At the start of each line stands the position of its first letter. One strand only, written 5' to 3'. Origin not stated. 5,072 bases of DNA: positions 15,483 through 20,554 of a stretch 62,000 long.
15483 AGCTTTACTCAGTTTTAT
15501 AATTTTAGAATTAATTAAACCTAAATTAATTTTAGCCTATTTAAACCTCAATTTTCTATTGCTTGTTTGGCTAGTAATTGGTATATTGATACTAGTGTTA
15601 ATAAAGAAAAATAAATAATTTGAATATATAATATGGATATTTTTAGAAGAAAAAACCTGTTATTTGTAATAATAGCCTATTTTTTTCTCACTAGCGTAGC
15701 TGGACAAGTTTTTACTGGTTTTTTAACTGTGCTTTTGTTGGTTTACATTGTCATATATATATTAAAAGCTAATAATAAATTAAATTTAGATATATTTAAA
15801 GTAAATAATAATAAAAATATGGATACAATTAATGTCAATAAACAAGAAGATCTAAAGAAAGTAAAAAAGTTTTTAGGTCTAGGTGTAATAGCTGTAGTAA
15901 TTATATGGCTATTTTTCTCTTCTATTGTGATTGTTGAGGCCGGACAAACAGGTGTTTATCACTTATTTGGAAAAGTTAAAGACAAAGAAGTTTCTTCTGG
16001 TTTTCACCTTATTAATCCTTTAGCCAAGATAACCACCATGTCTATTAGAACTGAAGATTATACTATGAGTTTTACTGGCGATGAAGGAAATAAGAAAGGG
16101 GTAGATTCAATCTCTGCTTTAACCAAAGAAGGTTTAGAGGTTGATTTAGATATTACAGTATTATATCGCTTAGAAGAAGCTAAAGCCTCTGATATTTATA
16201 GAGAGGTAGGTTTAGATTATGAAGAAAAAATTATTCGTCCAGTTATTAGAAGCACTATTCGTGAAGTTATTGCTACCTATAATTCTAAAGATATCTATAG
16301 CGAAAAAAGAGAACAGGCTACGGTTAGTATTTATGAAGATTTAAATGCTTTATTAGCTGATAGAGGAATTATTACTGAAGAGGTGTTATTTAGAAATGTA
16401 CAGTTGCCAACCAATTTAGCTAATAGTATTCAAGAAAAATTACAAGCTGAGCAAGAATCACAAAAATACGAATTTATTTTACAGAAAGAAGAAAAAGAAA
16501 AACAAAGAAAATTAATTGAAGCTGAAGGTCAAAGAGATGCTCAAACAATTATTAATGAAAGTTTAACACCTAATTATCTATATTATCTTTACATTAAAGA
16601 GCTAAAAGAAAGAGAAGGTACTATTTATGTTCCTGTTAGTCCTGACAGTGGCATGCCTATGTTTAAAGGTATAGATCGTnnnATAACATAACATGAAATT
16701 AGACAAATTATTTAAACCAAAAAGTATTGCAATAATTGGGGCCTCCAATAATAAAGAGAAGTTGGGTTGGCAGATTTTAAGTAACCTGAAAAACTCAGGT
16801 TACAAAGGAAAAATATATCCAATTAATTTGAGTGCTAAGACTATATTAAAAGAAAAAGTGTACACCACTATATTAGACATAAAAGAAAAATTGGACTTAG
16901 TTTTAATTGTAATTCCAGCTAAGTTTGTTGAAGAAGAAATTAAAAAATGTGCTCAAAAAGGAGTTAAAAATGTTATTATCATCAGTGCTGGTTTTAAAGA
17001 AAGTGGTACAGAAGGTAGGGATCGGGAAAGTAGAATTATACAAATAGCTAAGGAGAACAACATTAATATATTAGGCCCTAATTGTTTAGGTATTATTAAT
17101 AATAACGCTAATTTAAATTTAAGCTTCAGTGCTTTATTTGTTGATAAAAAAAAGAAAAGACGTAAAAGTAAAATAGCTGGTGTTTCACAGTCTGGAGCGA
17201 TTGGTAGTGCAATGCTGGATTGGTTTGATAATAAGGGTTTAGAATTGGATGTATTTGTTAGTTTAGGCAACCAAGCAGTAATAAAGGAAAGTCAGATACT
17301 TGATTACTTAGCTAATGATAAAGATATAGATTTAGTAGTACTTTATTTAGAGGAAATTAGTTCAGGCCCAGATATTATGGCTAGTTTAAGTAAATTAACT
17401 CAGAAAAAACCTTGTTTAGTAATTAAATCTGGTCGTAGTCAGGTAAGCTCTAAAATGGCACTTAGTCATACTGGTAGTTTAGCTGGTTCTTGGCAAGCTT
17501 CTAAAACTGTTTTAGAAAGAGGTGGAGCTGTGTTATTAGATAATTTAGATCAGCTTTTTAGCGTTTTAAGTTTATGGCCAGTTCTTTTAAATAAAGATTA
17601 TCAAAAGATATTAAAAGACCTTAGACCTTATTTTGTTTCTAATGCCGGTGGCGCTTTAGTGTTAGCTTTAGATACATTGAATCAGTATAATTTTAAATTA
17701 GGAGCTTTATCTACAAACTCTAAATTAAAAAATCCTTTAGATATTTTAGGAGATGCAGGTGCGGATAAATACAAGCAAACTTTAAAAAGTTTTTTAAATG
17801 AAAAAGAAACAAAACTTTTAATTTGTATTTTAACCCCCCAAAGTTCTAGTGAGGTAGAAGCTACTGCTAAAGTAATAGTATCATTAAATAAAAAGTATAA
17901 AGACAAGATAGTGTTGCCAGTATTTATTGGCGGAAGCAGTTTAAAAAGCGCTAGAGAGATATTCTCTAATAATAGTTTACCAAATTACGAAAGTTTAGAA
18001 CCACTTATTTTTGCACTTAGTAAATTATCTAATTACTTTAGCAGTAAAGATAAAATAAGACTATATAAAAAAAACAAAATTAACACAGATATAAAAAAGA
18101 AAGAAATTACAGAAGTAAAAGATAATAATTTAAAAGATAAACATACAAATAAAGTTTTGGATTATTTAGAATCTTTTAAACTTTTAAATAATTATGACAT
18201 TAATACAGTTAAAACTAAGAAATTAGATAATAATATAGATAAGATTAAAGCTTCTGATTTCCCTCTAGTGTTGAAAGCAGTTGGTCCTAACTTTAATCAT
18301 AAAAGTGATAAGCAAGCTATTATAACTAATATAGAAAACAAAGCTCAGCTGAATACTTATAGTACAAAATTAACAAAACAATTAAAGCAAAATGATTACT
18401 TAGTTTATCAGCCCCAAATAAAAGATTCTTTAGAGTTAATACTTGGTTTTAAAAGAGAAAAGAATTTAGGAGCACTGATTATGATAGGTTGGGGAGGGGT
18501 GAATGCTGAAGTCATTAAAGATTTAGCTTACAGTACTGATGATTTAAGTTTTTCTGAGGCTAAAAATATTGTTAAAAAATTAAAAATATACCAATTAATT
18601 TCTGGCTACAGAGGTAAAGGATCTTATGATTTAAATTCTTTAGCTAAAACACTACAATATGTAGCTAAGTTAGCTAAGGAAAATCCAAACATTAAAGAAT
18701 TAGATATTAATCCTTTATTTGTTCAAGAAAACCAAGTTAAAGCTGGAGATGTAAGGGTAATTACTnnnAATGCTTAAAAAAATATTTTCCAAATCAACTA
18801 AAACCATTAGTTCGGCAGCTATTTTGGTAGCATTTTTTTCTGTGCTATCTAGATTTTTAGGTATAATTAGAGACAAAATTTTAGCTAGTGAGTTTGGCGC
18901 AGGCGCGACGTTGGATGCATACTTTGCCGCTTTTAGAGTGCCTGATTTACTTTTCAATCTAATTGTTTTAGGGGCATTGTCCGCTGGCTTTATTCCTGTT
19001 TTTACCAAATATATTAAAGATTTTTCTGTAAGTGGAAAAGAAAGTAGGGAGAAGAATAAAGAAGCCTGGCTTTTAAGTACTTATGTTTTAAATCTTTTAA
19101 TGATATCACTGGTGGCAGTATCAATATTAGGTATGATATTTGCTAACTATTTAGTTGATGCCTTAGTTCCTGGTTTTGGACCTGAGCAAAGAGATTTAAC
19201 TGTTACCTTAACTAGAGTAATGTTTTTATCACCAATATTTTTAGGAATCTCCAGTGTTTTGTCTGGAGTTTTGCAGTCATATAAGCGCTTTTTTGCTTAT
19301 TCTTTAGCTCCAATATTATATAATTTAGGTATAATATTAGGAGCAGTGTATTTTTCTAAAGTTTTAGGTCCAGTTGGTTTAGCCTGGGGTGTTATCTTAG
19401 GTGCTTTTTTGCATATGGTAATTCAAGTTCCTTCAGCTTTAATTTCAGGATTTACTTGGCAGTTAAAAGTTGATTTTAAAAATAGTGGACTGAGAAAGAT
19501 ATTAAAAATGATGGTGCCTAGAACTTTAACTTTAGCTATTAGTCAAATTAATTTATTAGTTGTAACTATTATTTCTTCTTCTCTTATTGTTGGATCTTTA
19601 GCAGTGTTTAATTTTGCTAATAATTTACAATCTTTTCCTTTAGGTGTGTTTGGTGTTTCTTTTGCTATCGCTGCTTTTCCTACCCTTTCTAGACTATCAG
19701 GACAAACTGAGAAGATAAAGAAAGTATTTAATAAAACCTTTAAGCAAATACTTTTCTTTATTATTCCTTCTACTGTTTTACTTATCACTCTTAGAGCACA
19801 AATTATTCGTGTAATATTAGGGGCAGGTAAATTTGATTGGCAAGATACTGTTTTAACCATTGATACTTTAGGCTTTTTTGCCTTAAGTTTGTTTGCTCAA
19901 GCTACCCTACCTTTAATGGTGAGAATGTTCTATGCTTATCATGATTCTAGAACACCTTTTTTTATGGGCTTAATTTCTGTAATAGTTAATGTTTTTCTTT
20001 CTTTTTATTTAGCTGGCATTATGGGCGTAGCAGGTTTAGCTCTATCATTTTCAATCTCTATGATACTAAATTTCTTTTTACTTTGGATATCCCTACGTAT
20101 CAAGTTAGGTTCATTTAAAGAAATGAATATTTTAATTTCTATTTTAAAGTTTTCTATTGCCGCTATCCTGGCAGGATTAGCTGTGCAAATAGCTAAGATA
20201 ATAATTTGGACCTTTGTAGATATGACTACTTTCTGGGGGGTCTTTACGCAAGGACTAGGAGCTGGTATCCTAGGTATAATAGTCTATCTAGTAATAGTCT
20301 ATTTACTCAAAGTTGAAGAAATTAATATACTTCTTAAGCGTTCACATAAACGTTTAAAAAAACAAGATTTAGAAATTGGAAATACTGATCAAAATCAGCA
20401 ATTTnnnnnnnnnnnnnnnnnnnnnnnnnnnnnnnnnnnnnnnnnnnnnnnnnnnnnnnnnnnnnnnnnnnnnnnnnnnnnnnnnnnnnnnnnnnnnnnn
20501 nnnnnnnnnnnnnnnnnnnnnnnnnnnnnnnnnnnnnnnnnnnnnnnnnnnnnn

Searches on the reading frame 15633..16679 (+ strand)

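Call 8: search_protein_families(library=pfam, proteins=[window:15633-16679:+], max_evalue=0.01)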
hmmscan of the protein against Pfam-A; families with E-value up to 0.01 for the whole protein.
window:15633-16679:+ (349 aa): 1 family
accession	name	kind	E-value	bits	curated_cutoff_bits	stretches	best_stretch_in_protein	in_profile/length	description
PF01145.31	Band_7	-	2.9e-33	115.8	23.6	1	100-285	2-166/176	SPFH domain / Band 7 family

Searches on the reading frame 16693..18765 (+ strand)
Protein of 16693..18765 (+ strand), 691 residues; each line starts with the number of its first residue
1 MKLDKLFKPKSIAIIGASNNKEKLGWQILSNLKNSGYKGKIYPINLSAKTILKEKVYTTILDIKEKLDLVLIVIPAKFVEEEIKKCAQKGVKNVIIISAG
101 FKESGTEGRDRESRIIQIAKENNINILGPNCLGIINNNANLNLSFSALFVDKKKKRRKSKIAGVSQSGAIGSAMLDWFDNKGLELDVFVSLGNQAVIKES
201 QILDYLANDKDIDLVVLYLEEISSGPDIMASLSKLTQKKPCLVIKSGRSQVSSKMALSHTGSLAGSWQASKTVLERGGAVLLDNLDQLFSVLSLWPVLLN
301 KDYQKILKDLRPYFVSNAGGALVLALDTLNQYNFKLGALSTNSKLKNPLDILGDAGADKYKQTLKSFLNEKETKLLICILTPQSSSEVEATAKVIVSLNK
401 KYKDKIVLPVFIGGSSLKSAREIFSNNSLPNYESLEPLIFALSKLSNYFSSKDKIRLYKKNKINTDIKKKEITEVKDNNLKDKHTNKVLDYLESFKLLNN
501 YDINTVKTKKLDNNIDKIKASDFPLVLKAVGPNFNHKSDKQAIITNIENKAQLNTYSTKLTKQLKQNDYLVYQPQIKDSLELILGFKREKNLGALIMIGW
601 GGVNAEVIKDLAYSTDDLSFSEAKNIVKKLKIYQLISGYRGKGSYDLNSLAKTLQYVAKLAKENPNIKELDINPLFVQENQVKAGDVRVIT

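Call 8: search_protein_families(library=pfam, proteins=[window:16693-18765:+], max_evalue=0.01)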
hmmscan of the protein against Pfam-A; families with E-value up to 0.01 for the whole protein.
window:16693-18765:+ (691 aa): 4 families
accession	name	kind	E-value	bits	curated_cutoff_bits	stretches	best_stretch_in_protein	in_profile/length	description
PF13549.11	ATP-grasp_5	-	1.5e-43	149.1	27.6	1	485-689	6-219/221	ATP-grasp domain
PF13607.11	Succ_CoA_lig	-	5.3e-39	133.6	27.4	1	159-293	2-136/138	Succinyl-CoA ligase like flavodoxin domain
PF13380.12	CoA_binding_2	-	8.9e-26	91.1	22.8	1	10-136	1-115/116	CoA binding domain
PF02629.25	CoA_binding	-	1.4e-12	48.7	22.3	1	8-100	2-97/97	CoA binding domain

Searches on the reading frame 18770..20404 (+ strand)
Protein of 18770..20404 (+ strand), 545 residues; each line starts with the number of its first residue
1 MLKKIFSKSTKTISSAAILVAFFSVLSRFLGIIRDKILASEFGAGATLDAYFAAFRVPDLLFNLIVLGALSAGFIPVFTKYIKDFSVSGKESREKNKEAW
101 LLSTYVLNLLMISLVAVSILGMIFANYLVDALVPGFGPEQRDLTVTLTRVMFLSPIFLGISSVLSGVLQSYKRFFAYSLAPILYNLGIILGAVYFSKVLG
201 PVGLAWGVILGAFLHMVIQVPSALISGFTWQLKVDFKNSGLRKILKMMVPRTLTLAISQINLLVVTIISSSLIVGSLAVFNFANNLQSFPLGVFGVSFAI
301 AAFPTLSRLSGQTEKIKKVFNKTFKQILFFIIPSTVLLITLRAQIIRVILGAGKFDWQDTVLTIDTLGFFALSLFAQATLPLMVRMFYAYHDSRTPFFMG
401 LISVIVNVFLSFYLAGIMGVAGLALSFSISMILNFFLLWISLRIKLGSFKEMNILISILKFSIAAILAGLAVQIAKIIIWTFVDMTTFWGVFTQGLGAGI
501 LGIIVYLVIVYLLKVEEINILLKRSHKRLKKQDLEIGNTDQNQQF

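Call 8: search_protein_families(library=pfam, proteins=[window:18770-20404:+], max_evalue=0.01)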
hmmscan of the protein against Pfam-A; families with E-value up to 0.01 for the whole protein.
window:18770-20404:+ (545 aa): 2 families
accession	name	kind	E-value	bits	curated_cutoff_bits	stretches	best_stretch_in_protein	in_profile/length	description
PF03023.19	MurJ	-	1.3e-94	317.9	27.4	1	39-490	2-448/451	Lipid II flippase MurJ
PF13440.11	Polysacc_synt_3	-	1.7e-11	44.4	23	1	142-352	79-286/293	Polysaccharide biosynthesis protein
